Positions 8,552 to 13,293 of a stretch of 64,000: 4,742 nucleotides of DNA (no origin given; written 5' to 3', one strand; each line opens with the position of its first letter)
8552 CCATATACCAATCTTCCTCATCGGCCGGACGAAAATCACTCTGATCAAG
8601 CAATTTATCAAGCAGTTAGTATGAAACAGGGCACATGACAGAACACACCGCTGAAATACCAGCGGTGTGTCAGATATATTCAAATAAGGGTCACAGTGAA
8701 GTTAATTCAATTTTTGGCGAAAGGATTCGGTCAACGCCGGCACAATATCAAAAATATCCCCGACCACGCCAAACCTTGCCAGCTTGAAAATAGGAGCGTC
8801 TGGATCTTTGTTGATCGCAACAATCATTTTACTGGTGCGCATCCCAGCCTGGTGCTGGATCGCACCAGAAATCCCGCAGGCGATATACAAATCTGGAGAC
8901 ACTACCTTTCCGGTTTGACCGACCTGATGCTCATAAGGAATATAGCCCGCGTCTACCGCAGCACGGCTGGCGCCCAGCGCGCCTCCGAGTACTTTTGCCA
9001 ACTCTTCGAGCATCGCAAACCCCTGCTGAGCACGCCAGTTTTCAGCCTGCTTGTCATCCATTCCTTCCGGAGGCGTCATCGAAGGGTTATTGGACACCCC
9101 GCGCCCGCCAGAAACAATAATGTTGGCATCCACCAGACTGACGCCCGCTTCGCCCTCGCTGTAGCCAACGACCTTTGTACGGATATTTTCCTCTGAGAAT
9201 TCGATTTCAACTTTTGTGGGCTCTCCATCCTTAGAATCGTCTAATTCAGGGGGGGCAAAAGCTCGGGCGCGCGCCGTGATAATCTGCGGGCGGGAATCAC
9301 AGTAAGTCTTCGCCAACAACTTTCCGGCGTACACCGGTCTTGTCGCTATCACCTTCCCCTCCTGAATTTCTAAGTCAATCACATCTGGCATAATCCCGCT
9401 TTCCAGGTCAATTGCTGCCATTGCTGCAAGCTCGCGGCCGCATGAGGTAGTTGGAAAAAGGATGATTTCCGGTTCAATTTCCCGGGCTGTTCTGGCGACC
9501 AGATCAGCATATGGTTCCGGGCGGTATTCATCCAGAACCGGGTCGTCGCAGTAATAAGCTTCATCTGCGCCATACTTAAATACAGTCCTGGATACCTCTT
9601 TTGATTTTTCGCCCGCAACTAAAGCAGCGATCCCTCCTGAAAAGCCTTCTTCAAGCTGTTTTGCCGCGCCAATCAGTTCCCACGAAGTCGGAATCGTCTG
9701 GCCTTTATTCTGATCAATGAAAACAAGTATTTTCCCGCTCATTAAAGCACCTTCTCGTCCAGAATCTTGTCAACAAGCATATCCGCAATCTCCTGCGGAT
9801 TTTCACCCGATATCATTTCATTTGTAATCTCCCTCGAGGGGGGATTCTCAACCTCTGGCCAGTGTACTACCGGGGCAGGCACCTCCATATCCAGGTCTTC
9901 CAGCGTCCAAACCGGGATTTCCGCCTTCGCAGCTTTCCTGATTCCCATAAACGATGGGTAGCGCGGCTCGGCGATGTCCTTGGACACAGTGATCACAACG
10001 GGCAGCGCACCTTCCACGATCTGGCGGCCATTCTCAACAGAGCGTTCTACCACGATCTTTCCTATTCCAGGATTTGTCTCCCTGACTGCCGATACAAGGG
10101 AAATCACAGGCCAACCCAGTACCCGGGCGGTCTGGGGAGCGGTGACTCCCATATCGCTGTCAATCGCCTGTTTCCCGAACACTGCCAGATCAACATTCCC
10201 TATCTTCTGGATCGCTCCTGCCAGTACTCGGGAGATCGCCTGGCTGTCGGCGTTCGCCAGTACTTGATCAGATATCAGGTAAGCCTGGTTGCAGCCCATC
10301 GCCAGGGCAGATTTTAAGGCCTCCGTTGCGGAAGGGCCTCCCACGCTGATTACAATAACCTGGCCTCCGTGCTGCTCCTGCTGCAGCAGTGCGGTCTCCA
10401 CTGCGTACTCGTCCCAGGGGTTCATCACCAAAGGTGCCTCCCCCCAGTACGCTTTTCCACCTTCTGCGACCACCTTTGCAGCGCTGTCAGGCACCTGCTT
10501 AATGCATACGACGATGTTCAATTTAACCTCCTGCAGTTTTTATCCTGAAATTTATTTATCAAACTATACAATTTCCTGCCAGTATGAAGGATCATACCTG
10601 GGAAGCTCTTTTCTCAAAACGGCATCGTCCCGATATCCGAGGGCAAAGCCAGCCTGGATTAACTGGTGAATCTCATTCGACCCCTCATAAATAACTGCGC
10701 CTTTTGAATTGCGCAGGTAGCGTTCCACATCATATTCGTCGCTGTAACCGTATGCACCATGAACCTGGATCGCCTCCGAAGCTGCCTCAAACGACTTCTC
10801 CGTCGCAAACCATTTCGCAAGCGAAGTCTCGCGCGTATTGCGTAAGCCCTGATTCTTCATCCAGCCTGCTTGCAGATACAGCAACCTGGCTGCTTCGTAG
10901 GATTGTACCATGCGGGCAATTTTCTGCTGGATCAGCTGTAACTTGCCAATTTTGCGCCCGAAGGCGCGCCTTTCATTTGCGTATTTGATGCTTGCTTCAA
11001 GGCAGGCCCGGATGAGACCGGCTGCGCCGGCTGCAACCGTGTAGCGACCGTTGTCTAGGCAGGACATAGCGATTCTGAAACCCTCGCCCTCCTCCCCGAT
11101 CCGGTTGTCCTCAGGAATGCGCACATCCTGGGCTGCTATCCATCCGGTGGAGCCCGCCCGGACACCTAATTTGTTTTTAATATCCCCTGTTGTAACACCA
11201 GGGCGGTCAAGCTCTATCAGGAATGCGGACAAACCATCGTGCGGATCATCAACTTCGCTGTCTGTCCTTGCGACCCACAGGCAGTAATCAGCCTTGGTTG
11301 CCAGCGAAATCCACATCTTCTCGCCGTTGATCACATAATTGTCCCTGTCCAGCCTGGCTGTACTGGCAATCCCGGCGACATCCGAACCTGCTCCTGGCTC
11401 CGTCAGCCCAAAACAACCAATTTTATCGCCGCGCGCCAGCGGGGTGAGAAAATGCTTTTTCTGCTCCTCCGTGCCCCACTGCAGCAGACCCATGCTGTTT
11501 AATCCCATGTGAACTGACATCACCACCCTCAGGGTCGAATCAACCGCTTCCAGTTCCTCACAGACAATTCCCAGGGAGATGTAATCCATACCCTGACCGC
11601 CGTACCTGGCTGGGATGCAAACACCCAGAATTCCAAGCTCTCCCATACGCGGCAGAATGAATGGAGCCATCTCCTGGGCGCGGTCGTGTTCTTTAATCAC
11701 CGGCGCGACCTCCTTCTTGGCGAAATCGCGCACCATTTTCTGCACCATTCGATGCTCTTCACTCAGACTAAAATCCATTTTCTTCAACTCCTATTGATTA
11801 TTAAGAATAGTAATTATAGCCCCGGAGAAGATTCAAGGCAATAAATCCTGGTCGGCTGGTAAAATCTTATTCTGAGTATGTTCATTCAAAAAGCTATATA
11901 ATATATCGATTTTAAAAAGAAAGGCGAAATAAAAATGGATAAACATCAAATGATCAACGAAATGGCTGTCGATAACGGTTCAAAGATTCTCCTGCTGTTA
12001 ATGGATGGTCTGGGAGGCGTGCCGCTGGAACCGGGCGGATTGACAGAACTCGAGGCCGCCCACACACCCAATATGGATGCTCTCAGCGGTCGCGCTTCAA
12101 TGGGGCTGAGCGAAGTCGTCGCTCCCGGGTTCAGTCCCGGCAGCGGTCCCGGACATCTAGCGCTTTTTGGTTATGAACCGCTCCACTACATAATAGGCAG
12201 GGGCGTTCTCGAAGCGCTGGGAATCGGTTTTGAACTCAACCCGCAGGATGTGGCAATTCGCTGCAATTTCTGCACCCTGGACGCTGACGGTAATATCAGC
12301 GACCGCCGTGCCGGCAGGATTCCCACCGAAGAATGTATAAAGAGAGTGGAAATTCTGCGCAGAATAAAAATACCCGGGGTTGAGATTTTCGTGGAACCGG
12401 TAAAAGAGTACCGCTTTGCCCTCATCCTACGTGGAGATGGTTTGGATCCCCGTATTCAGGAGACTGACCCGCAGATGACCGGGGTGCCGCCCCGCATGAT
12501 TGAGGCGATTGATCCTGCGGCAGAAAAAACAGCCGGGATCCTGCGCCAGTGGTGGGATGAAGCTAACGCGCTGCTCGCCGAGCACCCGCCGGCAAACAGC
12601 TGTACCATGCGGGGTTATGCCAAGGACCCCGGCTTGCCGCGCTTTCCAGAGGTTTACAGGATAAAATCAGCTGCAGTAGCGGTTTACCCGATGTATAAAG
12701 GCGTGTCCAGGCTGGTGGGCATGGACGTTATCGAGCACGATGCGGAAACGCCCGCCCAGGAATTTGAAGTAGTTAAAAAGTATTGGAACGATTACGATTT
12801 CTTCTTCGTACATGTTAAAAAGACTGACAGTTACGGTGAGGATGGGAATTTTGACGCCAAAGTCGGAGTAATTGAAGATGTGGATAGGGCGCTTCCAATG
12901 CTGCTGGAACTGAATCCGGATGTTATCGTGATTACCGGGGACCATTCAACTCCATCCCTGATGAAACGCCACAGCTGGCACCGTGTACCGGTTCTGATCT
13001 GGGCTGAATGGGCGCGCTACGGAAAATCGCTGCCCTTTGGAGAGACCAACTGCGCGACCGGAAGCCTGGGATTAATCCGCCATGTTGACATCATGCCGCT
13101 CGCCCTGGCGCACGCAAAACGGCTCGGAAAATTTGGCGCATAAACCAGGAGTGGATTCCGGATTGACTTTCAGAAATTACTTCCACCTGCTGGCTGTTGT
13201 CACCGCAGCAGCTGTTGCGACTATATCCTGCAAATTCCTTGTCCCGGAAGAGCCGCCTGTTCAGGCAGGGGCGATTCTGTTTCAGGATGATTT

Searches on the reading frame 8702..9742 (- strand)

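Call 25: search_protein_families(library=pfam, proteins=[window:8702-9742:-], max_evalue=0.00001)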
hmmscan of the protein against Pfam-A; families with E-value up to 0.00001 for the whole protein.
window:8702-9742:- (346 aa): 2 families
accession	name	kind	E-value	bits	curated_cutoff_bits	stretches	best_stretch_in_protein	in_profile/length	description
PF01012.27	ETF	-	1.1e-41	143.1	26.7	1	5-180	1-178/181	Electron transfer flavoprotein domain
PF00766.25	ETF_alpha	-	2.1e-32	111.4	27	1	238-302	17-81/81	Electron transfer flavoprotein FAD-binding domain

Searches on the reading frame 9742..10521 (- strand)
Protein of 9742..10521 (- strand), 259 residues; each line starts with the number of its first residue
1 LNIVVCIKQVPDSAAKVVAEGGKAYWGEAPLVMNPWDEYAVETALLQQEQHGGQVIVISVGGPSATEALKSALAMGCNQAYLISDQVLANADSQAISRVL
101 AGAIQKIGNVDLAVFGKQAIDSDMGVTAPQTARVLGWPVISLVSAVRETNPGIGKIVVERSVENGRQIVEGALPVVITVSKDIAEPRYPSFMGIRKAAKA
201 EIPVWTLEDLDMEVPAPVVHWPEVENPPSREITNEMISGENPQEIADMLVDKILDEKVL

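Call 25: search_protein_families(library=pfam, proteins=[window:9742-10521:-], max_evalue=0.00001)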
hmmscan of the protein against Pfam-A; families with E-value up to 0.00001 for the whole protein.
window:9742-10521:- (259 aa): 1 family
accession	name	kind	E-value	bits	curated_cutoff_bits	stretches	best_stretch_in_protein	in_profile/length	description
PF01012.27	ETF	-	2.6e-38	132.1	26.7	1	31-209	11-180/181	Electron transfer flavoprotein domain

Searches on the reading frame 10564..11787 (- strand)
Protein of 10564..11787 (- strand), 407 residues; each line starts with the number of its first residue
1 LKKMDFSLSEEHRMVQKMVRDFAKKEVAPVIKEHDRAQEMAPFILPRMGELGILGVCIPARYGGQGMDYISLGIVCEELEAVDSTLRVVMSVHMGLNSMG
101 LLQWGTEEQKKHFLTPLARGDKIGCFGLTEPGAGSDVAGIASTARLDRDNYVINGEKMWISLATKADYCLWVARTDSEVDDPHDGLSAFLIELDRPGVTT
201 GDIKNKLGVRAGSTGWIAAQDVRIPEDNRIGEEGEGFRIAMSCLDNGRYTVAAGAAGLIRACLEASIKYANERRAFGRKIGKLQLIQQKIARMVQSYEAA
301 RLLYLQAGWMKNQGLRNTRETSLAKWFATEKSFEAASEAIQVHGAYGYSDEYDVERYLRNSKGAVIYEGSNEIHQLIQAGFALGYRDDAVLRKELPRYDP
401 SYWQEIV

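Call 25: search_protein_families(library=pfam, proteins=[window:10564-11787:-], max_evalue=0.00001)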
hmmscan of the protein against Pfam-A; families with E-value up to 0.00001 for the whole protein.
window:10564-11787:- (407 aa): 4 families
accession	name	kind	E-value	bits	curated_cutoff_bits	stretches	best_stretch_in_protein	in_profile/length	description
PF00441.29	Acyl-CoA_dh_1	-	1.7e-45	155.2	22.4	1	234-377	1-144/150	Acyl-CoA dehydrogenase, C-terminal domain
PF02771.21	Acyl-CoA_dh_N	-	1.3e-36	125.8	22.9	1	9-121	1-113/113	Acyl-CoA dehydrogenase, N-terminal domain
PF02770.24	Acyl-CoA_dh_M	-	1.9e-26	92.5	33.3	1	125-222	1-97/97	Acyl-CoA dehydrogenase, middle domain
PF08028.16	Acyl-CoA_dh_2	-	7.7e-16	59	22.7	1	250-369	2-131/134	Acyl-CoA dehydrogenase, C-terminal domain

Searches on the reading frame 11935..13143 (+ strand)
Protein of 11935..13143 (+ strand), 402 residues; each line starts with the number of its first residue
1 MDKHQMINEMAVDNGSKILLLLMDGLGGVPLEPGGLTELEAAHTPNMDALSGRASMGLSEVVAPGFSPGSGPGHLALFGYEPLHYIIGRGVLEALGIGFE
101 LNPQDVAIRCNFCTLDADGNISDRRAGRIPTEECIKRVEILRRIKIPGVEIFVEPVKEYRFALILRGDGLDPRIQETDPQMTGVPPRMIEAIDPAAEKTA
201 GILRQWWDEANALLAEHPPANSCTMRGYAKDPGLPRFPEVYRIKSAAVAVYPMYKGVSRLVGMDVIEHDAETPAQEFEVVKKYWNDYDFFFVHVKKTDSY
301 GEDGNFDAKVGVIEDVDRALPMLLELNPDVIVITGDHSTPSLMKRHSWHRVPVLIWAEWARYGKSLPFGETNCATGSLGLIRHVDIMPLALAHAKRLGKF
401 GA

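Call 25: search_protein_families(library=pfam, proteins=[window:11935-13143:+], max_evalue=0.00001)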
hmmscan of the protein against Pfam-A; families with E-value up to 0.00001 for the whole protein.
window:11935-13143:+ (402 aa): 2 families
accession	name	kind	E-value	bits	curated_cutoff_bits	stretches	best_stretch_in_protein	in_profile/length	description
PF10143.14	PhosphMutase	-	2.3e-44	151.7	21.5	1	54-218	4-168/170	2,3-bisphosphoglycerate-independent phosphoglycerate mutase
PF01676.23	Metalloenzyme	-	5.7e-39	134.6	24.3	1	17-391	2-250/252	Metalloenzyme superfamily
